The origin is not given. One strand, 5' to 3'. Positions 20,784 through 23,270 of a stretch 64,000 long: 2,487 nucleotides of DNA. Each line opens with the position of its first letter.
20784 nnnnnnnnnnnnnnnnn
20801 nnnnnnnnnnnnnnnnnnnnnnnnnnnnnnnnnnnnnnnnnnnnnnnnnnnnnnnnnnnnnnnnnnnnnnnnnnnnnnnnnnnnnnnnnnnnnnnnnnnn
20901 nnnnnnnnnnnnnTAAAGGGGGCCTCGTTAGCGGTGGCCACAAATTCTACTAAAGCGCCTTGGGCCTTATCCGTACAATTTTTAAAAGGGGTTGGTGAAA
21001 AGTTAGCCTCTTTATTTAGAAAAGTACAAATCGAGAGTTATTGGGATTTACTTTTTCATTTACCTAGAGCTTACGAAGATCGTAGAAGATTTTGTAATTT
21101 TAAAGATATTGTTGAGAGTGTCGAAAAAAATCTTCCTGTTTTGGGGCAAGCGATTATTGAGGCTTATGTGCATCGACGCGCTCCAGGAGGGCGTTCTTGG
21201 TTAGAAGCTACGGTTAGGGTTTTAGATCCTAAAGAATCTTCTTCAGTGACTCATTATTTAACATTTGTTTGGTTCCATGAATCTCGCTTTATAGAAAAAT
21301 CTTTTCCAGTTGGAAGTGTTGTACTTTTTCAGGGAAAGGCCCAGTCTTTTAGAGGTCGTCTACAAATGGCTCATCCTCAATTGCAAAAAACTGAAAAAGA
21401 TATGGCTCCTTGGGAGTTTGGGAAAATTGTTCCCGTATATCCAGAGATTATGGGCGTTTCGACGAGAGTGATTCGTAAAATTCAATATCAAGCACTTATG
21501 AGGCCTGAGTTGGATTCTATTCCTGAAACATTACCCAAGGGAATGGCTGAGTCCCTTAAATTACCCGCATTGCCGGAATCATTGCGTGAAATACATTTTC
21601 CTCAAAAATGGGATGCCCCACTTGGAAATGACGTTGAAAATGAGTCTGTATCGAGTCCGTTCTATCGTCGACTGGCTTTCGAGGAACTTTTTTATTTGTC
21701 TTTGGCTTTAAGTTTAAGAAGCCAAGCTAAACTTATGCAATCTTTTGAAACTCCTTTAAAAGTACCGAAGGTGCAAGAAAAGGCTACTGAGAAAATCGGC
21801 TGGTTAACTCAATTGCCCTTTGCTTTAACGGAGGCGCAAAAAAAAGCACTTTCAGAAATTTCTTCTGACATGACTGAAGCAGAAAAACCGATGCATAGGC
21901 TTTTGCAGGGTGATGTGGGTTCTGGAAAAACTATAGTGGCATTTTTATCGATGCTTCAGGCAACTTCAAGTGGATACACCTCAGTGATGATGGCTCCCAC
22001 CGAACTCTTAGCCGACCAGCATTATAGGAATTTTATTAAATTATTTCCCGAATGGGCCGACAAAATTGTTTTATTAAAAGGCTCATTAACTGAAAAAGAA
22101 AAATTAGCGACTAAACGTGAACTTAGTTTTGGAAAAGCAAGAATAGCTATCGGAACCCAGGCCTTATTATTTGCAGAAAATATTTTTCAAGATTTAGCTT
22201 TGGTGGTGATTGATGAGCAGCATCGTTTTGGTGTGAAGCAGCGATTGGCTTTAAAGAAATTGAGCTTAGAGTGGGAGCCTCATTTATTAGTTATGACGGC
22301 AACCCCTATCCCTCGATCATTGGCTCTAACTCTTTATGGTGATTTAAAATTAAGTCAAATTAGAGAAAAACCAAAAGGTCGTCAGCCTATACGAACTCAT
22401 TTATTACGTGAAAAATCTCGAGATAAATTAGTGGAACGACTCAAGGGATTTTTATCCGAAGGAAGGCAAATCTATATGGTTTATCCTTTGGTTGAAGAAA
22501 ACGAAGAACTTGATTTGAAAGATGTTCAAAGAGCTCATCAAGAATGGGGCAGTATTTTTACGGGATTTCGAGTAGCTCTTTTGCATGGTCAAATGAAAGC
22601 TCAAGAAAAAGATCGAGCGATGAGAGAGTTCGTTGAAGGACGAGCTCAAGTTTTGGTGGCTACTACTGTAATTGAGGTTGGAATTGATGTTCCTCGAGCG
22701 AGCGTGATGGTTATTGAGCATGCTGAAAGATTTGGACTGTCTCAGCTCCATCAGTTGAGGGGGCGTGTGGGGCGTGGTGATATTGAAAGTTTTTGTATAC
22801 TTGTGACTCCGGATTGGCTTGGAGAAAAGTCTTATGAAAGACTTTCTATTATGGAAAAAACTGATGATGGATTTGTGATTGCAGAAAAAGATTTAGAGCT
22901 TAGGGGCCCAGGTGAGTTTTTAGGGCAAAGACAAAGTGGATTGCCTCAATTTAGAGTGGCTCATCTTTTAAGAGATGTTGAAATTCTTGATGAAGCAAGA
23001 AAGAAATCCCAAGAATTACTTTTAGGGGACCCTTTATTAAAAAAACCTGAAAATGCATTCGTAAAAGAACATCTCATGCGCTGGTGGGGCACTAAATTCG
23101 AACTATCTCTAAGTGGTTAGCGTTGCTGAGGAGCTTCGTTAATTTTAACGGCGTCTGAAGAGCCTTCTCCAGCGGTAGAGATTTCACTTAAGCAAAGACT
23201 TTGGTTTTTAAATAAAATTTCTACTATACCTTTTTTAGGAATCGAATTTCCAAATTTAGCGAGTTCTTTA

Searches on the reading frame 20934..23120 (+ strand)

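Call 10: search_protein_families(library=pfam, proteins=[window:20934-23120:+], max_evalue=0.001)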
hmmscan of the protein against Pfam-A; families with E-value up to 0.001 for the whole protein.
window:20934-23120:+ (728 aa): 6 families
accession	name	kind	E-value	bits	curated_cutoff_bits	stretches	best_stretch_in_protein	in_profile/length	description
PF00270.35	DEAD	-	4.9e-23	82.1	26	1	299-462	1-163/167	DEAD/DEAH box helicase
PF00271.37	Helicase_C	-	7.7e-20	71.6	23.5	1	503-614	6-108/110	Helicase conserved C-terminal domain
PF17191.10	RecG_wedge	-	3.4e-17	62.9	23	1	14-186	2-157/162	RecG wedge domain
PF19833.4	RecG_dom3_C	-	6.9e-14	52.1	26.8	1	643-716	1-75/87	ATP-dependent DNA helicase RecG, domain 3, C-terminal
PF04851.21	ResIII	-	1.3e-13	51.7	22.5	1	297-458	3-162/164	Type III restriction enzyme, res subunit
PF22590.2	Cas3-like_C_2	-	2.7e-05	24.8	27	1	530-615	14-104/106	CRISPR-associated nuclease/helicase Cas3, C-terminal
